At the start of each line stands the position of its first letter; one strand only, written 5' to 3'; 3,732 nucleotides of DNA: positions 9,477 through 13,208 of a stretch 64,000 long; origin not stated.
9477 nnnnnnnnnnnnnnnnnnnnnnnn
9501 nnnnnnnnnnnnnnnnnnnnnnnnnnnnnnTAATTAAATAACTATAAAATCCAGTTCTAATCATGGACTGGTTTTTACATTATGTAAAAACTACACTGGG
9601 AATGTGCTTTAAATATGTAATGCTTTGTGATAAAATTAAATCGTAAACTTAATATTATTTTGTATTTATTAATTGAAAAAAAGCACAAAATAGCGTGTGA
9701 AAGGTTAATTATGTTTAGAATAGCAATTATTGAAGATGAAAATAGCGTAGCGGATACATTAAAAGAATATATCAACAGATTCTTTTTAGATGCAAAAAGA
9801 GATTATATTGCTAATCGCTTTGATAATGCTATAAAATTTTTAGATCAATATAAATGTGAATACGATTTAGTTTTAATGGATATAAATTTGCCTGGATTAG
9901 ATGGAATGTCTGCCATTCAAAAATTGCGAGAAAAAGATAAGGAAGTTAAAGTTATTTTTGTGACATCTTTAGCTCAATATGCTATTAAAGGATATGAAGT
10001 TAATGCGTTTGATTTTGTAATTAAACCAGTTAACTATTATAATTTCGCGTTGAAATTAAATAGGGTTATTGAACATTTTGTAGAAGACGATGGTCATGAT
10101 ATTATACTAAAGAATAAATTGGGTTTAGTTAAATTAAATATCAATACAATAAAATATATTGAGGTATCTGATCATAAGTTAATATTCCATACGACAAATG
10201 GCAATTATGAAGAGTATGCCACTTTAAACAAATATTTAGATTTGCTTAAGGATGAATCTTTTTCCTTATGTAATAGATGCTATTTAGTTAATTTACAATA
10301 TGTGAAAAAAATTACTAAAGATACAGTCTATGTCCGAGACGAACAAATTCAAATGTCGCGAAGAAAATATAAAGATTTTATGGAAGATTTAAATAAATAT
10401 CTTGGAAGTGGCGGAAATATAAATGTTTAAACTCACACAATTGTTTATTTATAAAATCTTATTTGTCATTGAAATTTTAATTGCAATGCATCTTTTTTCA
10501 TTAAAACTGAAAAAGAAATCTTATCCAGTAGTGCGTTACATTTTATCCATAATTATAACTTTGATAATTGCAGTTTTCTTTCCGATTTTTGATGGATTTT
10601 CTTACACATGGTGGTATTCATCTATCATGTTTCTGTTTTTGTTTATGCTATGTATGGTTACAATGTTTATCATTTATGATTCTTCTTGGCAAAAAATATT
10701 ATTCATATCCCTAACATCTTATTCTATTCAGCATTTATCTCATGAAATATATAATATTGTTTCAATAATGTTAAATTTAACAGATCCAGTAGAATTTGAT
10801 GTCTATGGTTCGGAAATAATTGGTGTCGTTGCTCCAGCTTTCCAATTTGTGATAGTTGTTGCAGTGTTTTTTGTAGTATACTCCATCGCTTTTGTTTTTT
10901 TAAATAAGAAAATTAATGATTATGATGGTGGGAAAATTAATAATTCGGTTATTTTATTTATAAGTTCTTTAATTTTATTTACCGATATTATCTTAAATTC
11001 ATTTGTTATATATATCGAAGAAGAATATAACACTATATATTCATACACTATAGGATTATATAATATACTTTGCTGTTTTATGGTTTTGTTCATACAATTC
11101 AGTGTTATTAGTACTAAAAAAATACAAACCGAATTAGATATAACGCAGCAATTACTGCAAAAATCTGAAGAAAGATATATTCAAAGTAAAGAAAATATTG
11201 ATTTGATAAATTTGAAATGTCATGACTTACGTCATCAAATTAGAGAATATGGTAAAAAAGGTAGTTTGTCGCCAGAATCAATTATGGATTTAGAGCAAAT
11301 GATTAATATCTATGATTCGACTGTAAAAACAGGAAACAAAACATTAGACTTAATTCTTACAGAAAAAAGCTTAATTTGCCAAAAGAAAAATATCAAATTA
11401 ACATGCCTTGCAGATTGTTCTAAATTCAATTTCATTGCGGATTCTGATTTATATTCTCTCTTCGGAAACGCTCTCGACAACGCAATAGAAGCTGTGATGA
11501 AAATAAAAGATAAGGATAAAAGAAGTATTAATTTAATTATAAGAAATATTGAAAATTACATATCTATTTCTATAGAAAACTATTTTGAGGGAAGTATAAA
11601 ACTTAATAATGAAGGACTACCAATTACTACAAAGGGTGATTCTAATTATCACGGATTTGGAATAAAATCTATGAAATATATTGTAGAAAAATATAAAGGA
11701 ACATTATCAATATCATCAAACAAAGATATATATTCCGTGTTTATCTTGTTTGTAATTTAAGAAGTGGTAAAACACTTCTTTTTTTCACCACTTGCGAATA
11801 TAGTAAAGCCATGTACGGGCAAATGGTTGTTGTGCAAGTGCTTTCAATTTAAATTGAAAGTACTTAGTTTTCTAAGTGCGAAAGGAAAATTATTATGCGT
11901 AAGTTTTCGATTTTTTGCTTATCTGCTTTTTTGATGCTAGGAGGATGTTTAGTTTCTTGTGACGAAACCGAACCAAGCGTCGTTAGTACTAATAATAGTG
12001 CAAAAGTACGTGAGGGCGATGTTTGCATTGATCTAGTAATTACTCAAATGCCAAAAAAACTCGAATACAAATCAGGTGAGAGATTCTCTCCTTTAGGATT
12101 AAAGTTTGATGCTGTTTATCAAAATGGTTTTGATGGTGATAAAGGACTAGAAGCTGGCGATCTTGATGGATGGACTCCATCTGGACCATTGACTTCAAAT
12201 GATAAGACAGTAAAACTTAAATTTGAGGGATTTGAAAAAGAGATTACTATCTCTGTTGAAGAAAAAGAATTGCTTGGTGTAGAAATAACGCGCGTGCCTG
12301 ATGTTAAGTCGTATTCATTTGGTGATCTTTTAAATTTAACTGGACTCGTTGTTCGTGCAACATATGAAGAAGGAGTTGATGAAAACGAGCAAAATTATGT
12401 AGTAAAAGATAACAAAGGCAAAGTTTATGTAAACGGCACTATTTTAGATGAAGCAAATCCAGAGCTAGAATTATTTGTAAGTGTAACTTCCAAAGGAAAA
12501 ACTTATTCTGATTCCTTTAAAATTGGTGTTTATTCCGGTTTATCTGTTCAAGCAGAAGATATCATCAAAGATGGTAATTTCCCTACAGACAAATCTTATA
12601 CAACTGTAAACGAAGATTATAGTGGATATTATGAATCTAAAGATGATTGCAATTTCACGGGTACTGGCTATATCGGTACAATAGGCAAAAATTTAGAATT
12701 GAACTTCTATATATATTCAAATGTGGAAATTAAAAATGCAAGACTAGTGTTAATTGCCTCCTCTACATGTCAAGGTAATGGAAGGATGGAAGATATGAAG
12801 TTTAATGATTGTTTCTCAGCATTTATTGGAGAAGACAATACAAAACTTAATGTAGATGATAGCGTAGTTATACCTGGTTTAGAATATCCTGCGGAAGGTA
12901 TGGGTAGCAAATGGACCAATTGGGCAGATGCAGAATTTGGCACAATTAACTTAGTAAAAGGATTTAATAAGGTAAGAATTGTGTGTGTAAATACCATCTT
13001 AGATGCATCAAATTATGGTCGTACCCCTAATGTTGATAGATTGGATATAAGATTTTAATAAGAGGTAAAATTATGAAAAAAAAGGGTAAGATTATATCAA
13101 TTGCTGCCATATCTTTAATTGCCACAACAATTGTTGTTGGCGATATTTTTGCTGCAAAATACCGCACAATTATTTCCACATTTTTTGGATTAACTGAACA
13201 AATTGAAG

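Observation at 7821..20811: Family of tandem YYYEAE (CBM6/35-like) repeat lipoproteins showing modular shuffling or gene conversion between loci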

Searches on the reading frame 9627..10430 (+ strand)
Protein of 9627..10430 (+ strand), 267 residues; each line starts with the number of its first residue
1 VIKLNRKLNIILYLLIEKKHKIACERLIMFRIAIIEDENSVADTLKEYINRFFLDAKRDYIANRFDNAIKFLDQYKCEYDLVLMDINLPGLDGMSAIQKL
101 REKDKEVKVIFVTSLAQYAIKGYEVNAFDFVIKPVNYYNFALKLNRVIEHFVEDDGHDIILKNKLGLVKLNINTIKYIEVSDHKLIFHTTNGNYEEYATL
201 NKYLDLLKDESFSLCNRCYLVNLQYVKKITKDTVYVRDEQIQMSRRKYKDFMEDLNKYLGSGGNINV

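Call 38: search_protein_families(library=pfam, proteins=[window:9627-10430:+], max_evalue=0.001)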
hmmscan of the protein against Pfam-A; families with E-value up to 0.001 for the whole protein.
window:9627-10430:+ (267 aa): 2 families
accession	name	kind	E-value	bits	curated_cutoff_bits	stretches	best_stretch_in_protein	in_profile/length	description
PF00072.30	Response_reg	-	5.9e-19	68.7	30.2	1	32-137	1-103/111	Response regulator receiver domain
PF04397.21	LytTR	-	3.6e-17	62.8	22.6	1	167-255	3-97/98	LytTr DNA-binding domain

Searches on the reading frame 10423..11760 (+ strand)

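Call 38: search_protein_families(library=pfam, proteins=[window:10423-11760:+], max_evalue=0.001)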
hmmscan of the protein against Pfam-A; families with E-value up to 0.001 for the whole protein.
window:10423-11760:+ (445 aa): 2 families
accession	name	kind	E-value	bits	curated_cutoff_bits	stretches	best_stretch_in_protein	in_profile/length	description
PF14501.12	HATPase_c_5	-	3.5e-24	85.1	22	1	340-442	3-100/102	GHKL domain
PF02518.31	HATPase_c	-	5.6e-05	24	26.4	1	342-442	5-105/111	Histidine kinase-, DNA gyrase B-, and HSP90-like ATPase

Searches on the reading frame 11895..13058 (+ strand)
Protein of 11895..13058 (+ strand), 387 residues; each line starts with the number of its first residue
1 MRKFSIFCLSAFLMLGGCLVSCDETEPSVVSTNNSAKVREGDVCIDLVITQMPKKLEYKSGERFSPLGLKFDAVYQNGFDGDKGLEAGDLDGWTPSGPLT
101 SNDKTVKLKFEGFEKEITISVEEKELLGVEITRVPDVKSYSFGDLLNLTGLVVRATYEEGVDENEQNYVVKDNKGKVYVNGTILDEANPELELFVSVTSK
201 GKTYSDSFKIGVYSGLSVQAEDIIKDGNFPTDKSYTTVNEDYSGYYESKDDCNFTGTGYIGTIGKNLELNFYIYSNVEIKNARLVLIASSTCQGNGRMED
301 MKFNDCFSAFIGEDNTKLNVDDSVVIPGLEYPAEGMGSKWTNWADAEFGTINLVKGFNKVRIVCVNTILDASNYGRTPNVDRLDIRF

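Call 3: search_protein_families(library=pfam, proteins=[window:11895-13058:+], max_evalue=1)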
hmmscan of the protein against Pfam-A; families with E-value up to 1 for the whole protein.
window:11895-13058:+ (387 aa): 1 family
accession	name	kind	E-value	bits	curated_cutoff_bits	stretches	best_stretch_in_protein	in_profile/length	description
PF07523.18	Big_3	-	1e-05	26.1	21.2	1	138-172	6-34/68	Bacterial Ig-like domain (group 3)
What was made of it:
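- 11895..13058 (+): Gene B. Predicted lipoprotein with an Ig-like (Big_3) head and one divergent CBM6/35-like domain (about 12534-13055). Pfam Big_3 (call 3).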
